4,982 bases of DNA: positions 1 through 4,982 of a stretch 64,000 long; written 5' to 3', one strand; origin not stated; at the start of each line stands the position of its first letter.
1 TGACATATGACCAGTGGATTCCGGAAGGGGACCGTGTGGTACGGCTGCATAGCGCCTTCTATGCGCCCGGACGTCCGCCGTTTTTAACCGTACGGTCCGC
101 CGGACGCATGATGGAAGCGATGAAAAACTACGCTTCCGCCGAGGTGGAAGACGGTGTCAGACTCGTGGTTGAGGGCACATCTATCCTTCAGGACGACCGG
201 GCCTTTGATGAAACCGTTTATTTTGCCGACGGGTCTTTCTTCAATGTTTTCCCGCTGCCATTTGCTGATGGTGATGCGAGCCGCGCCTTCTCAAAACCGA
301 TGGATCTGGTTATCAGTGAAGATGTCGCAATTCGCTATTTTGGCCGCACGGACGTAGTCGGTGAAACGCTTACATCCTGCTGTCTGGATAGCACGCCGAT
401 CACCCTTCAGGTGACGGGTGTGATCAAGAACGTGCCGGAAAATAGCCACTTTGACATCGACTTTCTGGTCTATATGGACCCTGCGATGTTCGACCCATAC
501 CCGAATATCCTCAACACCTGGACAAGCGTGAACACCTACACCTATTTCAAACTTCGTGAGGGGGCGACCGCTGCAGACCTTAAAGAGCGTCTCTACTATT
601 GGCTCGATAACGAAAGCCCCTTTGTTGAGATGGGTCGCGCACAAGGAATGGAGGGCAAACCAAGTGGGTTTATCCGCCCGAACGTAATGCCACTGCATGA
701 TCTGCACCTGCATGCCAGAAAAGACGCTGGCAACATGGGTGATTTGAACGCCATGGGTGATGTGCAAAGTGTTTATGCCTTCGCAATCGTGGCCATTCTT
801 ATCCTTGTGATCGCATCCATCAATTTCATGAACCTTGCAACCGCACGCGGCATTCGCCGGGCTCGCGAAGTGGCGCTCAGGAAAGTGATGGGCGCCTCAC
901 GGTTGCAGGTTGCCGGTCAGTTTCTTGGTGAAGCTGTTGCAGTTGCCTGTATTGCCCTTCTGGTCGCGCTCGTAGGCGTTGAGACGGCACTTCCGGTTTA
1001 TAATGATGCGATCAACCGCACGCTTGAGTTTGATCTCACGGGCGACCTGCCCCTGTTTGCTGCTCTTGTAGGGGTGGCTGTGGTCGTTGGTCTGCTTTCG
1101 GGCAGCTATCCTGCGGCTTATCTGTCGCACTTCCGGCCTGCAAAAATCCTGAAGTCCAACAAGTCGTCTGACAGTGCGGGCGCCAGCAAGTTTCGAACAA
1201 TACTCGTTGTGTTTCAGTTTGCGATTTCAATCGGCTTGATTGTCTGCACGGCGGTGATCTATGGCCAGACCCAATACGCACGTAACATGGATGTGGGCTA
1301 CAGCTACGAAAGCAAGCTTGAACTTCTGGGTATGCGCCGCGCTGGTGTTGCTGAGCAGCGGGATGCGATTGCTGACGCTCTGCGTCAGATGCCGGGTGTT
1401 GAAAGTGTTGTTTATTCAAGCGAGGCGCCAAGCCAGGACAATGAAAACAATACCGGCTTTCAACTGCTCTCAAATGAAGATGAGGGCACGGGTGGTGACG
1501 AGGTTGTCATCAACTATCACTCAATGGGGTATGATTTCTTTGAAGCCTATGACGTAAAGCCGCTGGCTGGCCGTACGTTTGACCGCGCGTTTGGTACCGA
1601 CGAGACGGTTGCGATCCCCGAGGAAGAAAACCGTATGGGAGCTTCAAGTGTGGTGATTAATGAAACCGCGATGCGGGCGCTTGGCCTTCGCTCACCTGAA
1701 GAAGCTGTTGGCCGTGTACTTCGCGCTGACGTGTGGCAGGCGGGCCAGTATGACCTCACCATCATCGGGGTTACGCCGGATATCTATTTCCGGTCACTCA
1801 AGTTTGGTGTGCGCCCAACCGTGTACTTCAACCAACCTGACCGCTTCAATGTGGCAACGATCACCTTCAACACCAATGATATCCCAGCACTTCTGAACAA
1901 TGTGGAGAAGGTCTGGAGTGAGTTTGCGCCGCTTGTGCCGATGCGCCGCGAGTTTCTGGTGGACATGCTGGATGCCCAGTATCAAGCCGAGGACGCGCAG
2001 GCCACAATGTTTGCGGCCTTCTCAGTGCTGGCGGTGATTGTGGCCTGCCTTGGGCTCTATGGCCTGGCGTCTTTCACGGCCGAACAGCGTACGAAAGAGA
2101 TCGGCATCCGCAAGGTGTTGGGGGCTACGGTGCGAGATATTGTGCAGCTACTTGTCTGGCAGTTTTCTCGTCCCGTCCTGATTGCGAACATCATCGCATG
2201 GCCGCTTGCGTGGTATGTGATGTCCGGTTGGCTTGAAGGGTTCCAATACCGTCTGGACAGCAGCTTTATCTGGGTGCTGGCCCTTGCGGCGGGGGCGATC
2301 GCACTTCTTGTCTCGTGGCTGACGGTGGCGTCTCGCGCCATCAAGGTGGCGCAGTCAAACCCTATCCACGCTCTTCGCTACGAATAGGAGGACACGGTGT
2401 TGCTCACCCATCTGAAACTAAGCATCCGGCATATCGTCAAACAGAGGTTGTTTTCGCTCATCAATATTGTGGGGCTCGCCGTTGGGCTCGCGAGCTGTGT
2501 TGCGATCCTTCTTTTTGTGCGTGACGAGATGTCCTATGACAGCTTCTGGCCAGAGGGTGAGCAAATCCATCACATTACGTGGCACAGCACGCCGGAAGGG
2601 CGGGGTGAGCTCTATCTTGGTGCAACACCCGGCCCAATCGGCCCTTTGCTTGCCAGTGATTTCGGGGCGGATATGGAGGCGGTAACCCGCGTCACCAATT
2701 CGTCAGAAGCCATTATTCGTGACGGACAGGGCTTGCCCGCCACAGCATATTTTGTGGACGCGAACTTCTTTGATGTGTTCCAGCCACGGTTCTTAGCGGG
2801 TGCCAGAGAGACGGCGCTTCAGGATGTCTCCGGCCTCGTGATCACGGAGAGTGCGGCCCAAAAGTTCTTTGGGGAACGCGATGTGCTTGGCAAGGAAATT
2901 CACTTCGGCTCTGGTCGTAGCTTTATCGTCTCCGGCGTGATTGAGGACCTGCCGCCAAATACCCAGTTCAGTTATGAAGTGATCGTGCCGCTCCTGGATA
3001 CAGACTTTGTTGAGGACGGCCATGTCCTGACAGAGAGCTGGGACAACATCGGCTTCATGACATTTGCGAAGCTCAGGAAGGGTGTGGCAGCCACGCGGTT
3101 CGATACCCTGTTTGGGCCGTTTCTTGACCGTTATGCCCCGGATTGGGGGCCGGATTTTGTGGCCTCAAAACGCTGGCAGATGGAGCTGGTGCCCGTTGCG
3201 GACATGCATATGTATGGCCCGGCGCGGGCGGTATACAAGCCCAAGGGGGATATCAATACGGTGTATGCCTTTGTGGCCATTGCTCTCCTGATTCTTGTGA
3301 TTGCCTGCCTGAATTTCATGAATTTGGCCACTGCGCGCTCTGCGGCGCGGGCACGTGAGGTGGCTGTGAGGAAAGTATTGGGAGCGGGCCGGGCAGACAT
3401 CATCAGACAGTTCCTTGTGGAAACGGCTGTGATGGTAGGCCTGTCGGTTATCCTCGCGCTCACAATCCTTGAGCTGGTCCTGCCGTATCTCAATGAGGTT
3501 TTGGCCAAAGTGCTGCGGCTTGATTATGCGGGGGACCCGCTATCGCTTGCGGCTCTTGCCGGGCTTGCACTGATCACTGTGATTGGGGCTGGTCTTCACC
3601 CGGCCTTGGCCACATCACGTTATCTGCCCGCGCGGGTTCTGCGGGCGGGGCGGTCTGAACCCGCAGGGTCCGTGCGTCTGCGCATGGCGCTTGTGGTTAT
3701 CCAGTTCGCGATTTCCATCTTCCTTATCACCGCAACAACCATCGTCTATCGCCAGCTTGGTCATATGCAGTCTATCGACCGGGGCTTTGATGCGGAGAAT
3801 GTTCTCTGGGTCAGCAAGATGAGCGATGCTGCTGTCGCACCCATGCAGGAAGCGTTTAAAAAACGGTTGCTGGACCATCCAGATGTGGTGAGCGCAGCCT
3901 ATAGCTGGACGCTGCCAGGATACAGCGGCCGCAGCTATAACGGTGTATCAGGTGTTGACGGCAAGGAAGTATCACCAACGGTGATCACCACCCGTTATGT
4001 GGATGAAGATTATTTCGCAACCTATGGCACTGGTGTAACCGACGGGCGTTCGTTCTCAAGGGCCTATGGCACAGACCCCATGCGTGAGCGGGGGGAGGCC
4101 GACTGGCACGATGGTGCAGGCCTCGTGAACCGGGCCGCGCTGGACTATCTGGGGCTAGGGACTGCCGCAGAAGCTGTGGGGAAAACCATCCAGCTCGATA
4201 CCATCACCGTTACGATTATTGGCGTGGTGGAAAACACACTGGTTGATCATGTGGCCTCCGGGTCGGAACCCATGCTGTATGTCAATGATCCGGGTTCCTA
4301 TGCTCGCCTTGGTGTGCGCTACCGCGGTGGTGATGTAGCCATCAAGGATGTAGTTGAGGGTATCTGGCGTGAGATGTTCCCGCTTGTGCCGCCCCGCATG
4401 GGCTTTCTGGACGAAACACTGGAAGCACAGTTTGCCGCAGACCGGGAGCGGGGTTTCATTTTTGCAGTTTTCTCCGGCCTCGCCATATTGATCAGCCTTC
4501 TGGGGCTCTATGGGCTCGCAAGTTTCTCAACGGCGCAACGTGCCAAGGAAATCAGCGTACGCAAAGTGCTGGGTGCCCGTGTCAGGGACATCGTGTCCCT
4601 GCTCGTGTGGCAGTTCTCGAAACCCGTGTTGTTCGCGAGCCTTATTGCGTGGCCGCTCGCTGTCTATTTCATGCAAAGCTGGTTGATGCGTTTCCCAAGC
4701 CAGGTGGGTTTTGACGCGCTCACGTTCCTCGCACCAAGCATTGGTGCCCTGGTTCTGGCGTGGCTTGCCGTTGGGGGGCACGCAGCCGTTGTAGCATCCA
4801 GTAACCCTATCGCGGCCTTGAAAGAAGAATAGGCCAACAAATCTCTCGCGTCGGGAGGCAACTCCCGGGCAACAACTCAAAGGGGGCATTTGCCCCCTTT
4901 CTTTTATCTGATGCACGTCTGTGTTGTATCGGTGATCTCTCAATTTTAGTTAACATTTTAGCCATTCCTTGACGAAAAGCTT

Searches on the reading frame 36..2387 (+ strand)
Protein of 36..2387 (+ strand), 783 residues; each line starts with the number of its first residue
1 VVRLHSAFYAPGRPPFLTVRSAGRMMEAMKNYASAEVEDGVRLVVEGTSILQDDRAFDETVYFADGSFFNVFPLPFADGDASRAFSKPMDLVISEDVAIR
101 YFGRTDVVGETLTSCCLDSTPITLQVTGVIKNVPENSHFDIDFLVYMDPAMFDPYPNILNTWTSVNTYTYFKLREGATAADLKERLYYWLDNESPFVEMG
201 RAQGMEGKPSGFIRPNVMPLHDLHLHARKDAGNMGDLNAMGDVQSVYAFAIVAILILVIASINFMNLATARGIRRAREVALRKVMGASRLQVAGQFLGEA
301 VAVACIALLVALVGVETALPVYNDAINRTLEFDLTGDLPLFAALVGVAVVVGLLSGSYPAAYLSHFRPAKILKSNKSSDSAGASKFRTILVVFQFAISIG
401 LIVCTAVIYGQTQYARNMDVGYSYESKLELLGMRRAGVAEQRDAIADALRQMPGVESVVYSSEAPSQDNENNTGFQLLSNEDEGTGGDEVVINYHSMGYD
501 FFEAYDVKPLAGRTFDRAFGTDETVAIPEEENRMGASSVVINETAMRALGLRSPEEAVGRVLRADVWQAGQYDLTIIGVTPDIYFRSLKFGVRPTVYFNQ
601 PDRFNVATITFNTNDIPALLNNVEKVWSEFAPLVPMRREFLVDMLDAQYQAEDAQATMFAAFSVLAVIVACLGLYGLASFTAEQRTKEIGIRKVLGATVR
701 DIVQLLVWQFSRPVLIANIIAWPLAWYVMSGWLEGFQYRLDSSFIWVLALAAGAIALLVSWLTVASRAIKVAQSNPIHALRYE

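Call 77: search_protein_families(library=pfam, proteins=[window:36-2387:+], max_evalue=0.001)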
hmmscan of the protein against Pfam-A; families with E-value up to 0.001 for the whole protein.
window:36-2387:+ (783 aa): 2 families
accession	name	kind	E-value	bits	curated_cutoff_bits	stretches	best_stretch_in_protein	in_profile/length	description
PF02687.27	FtsX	-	1.3e-26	93.5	25.5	2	251-365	2-117/120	FtsX-like permease C-terminal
PF12704.14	MacB_PCD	-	1.1e-22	81.7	27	2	44-186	71-204/207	MacB-like periplasmic core domain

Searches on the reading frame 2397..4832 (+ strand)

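Call 77: search_protein_families(library=pfam, proteins=[window:2397-4832:+], max_evalue=0.001)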
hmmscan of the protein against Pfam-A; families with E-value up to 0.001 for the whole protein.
window:2397-4832:+ (811 aa): 2 families
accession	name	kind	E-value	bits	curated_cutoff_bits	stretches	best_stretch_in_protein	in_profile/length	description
PF12704.14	MacB_PCD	-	1.5e-29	104.2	27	2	20-232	1-197/207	MacB-like periplasmic core domain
PF02687.27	FtsX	-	1.7e-20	73.7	25.5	2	294-408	2-117/120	FtsX-like permease C-terminal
